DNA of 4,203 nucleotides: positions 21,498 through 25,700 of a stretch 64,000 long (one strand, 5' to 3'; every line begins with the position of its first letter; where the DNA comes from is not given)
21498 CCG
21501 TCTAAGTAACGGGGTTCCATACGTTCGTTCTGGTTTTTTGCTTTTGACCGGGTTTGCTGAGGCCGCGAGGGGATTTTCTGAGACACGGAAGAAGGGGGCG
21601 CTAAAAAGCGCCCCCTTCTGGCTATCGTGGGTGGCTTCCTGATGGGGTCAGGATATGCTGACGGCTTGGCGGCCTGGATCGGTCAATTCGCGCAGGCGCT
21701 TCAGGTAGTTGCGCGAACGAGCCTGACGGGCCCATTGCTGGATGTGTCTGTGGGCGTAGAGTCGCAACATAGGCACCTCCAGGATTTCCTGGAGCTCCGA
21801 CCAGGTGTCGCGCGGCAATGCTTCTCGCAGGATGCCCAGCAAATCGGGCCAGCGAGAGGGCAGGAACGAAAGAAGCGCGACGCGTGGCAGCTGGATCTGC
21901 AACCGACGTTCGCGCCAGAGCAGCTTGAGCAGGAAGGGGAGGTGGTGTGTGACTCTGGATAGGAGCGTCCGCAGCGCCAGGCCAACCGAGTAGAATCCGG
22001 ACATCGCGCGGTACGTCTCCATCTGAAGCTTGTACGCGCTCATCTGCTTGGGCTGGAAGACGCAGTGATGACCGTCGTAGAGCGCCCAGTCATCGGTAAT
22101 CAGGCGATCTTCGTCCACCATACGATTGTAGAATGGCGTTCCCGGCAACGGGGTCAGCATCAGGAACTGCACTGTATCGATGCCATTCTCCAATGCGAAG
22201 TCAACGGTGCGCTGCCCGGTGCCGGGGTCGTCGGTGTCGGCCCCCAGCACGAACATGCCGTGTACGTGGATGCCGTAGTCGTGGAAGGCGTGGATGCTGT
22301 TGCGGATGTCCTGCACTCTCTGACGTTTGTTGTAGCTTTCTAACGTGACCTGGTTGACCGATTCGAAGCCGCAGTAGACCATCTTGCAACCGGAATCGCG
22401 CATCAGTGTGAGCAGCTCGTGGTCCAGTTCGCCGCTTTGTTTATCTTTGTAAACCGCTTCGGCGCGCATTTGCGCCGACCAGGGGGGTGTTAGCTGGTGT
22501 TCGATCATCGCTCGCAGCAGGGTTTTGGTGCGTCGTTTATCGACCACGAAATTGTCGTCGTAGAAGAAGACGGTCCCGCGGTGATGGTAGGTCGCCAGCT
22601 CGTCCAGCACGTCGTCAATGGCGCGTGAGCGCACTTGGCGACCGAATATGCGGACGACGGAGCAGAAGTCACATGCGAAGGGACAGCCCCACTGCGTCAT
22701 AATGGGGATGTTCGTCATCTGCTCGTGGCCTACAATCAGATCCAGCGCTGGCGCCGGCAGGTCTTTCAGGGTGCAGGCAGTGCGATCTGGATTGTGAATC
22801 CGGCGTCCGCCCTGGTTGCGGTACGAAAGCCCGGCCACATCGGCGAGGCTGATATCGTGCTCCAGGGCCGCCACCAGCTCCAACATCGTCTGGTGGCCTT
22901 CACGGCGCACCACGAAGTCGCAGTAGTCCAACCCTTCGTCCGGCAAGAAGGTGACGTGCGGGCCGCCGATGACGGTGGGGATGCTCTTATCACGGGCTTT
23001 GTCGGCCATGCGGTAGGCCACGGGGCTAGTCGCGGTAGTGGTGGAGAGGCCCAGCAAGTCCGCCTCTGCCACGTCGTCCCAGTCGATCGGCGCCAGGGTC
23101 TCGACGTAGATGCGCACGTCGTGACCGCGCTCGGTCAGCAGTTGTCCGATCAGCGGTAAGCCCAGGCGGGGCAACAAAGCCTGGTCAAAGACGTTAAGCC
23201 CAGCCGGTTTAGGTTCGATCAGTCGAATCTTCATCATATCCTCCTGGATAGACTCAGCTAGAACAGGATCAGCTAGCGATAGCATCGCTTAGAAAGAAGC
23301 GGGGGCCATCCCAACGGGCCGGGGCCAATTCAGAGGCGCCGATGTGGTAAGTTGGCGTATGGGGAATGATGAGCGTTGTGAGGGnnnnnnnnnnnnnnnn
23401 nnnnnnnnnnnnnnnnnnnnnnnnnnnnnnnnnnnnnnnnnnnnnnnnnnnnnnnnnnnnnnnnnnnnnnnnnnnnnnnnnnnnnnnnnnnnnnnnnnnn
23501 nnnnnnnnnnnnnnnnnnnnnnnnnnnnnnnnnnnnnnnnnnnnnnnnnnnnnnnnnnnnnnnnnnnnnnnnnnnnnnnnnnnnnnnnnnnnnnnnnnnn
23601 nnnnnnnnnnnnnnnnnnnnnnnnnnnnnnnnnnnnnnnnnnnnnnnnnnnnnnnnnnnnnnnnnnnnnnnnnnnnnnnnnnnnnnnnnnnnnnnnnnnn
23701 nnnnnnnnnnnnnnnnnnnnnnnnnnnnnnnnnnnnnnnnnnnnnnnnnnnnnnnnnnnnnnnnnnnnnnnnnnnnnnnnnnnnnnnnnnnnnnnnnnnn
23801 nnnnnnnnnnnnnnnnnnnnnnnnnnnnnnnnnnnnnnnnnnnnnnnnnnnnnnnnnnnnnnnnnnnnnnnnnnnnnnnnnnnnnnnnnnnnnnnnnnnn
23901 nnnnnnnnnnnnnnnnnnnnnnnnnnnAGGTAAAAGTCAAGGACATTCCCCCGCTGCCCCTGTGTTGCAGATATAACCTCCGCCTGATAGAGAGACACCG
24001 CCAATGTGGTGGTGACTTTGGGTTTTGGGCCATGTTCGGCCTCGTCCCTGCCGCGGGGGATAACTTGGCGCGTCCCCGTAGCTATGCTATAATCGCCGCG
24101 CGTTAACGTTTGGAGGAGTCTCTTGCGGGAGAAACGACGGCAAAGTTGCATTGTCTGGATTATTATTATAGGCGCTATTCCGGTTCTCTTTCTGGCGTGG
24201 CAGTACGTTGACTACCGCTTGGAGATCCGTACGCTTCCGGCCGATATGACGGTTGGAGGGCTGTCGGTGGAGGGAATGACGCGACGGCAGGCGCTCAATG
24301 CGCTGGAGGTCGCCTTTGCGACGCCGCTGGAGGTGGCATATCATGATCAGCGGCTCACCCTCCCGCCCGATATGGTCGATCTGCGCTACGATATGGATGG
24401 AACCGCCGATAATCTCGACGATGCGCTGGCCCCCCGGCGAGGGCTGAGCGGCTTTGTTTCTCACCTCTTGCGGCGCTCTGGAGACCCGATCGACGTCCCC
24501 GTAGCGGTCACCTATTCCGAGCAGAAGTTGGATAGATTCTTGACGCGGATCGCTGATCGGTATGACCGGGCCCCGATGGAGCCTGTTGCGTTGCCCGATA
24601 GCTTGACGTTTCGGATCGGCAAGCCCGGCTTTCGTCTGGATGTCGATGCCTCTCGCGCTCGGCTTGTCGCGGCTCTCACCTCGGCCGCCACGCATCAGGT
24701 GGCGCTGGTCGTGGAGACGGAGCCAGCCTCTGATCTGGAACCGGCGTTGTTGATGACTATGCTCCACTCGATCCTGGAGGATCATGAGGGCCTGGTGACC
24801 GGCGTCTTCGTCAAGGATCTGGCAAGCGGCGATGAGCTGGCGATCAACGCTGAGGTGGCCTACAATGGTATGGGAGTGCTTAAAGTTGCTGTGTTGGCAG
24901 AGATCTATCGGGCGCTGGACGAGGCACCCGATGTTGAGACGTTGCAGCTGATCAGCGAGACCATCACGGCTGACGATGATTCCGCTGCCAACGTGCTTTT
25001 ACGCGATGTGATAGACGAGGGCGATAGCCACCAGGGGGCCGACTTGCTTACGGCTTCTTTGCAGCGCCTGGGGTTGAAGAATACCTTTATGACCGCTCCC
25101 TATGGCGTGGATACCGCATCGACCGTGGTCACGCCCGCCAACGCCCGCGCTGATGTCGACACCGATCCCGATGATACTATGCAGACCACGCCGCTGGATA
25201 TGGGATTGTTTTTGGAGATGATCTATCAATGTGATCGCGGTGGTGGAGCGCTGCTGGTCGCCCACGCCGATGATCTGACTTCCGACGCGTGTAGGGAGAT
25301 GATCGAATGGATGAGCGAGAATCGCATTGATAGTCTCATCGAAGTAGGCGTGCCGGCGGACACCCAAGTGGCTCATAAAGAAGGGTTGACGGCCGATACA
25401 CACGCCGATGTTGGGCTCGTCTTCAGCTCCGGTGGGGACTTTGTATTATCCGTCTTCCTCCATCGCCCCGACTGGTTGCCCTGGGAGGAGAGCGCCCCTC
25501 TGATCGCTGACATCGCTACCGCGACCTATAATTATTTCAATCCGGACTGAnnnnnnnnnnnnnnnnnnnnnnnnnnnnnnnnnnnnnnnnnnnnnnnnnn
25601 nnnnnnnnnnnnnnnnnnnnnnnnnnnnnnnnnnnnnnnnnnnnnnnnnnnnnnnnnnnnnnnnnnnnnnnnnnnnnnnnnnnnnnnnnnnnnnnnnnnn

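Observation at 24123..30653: Six-gene phospho-signalling operon: pseudo-PBP, kinase-beta-propeller, PP2C, DnaJ-vWA, Zn-ribbon-FHA, small protein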

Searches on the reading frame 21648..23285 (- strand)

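Call 6: search_protein_families(library=pfam, proteins=[window:21648-23285:-], max_evalue=0.001)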
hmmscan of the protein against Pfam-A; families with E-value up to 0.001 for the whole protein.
window:21648-23285:- (545 aa): 2 families
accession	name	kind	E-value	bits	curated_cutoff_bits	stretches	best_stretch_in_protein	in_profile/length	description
PF04055.27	Radical_SAM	-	1.7e-13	51.5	29.5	1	200-353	6-157/166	Radical SAM superfamily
PF02310.24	B12-binding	-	2.2e-13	50.5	32.1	1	38-137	12-120/121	B12 binding domain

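Call 76: search_protein_families(library=ncbifam, proteins=[window:21648-23285:-], max_evalue=0.00001)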
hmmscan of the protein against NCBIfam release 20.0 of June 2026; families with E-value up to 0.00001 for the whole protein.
window:21648-23285:- (545 aa): 18 families
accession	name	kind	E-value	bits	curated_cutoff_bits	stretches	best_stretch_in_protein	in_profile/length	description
TIGR03471.1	HpnJ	equivalog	8.2e-40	137.1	577.6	1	75-405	69-403/472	hopanoid biosynthesis associated radical SAM protein HpnJ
TIGR02026.1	BchE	equivalog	1.9e-34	119.4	481.35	1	39-432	21-428/497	magnesium-protoporphyrin IX monomethyl ester anaerobic oxidative cyclase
TIGR04479.1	bcpD_PhpK_rSAM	subfamily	1.7e-32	112.5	600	1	124-369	174-411/504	PhpK family radical SAM P-methyltransferase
TIGR04014.1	B12_SAM_MJ_0865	equivalog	9.4e-29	100.4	360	1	45-391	16-360/434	methyl-coenzyme M reductase glutamine C-methyltransferase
NF050148.1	rSAM_ApyD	equivalog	1.1e-26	93.5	750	1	78-392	78-396/645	RiPP biosynthesis radical SAM protein ApyD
TIGR04072.2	rSAM_ladder_B12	equivalog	2.7e-25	88.9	360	1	93-400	89-382/443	lipid biosynthesis B12-binding/radical SAM protein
TIGR04367.1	HpnR_B12_rSAM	equivalog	5.2e-23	81.3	650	1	38-426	20-407/490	hopanoid C-3 methylase HpnR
TIGR04013.1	B12_SAM_MJ_1487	hypoth_equivalog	1.8e-22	79.7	251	1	74-237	43-196/382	TIGR04013 family B12-binding domain/radical SAM domain-containing protein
NF038361.1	rSAM_Sden_1168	equivalog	2.1e-16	59.6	575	1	118-403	195-486/560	Sden_1168 family B12-binding radical SAM P-methyltransferase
NF033070.1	rSAM_AprD4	equivalog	7.2e-15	54.8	500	1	194-421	198-421/456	AprD4 family radical SAM diol-dehydratase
TIGR04295.1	B12_rSAM_oligo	hypoth_equivalog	1.3e-14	53.7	400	1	93-390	93-385/422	TIGR04295 family B12-binding domain-containing radical SAM protein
NF033712.0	B12_rSAM_KedN5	subfamily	1.4e-12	46.6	700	1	104-349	94-352/624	KedN5 family methylcobalamin-dependent radical SAM C-methyltransferase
TIGR04385.1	B12_rSAM_cofa1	equivalog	2.4e-11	43.5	450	1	78-362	75-355/438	B12 lower ligand biosynthesis radical SAM protein BzaD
NF040546.1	rSAM_CUAEP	equivalog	1.1e-10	40.9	500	1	48-346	21-320/468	CUAEP/CCAEP-tail radical SAM (seleno)protein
TIGR04428.1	B12_rSAM_trp_MT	equivalog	7.2e-10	37.9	500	1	195-385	219-417/558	tryptophan 2-C-methyltransferase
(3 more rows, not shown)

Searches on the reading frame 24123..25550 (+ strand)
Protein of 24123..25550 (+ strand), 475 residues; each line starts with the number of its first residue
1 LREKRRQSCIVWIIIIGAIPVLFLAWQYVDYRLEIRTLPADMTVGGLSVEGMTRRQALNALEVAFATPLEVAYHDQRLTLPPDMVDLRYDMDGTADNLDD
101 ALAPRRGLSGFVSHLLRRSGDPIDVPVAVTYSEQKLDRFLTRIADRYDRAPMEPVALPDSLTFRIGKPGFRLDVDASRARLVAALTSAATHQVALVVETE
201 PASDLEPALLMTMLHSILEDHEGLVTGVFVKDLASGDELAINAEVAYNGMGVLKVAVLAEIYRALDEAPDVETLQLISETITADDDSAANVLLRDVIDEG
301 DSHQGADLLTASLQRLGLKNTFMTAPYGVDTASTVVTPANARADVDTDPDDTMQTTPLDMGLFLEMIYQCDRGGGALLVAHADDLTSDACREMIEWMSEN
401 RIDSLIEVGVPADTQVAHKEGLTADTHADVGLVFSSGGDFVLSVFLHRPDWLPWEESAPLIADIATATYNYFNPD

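Call 4: search_protein_families(library=pfam, proteins=[window:24123-25550:+], max_evalue=0.01)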
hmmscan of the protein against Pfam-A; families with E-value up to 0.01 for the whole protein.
window:24123-25550:+ (475 aa): 2 families
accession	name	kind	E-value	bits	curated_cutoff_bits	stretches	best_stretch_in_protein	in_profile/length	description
PF13354.11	Beta-lactamase2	-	1.6e-19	70.5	22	1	271-445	73-213/214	Beta-lactamase enzyme family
PF12229.13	PG_binding_4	-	3.7e-05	24.3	22.1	1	83-187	6-110/117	Putative peptidoglycan binding domain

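Call 5: search_protein_families(library=ncbifam, proteins=[window:24123-25550:+], max_evalue=0.01)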
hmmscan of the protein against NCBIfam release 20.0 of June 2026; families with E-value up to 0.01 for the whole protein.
window:24123-25550:+ (475 aa): 9 families
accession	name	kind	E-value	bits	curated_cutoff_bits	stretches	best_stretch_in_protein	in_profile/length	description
NF033103.1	bla_class_A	equivalog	5e-13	48.8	200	1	273-471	88-256/257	class A beta-lactamase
NF000320.3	blaPEN-Bcc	equivalog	1.9e-05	24.1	540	1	383-445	208-273/300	PEN family class A beta-lactamase, Bcc-type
NF012156.1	blaP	exception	0.00014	21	660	1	380-446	208-276/307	class A beta-lactamase BlaP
NF012167.0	classA_firm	exception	0.00057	19.5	427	1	382-463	162-245/255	class A beta-lactamase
NF033101.0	blaL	exception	0.0016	17.6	650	1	387-447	237-300/325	BlaL family class A beta-lactamase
NF000448.2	blaACI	exception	0.0017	17.8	640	0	218-423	33-232/284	ACI family class A beta-lactamase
NF041445.1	blaRATA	exception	0.0023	17.1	660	0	408-473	227-300/302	RATA family class A beta-lactamase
NF041113.1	blaMAB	exception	0.0061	15.8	575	0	290-318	187-215/289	MAB family class A beta-lactamase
NF000512.2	blaSGM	exception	0.0064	15.9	500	0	384-471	187-275/285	SGM family class A beta-lactamase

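Call 46: search_solved_structures(query=window:24123-25550:+, max_evalue=0.001, show_alignments=1)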
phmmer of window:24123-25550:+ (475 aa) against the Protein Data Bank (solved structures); distinct sequences matched with E-value up to 0.001: 1.
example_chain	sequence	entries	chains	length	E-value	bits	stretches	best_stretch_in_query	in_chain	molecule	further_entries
2wk0_A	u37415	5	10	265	0.00093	21.6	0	381-453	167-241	BETA-LACTAMASE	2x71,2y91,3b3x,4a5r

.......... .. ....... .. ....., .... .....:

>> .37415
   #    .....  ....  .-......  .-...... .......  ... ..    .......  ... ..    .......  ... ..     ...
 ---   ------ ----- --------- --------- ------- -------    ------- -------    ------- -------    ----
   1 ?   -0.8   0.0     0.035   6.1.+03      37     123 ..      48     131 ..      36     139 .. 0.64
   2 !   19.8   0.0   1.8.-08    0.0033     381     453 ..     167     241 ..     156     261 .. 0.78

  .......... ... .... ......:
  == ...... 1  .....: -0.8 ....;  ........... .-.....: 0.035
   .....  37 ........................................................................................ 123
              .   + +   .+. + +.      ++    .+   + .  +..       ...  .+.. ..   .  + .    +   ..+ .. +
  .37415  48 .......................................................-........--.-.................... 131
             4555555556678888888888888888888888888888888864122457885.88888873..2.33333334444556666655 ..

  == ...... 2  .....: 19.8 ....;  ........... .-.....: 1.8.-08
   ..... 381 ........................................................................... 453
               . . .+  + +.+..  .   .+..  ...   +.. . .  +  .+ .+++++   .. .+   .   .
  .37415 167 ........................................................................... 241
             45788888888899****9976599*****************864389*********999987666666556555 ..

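Call 81: search_protein_families(library=padloc, proteins=[window:24123-25550:+], max_evalue=0.001)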
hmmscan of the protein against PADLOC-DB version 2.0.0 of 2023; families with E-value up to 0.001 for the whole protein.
window:24123-25550:+ (475 aa): 0 families
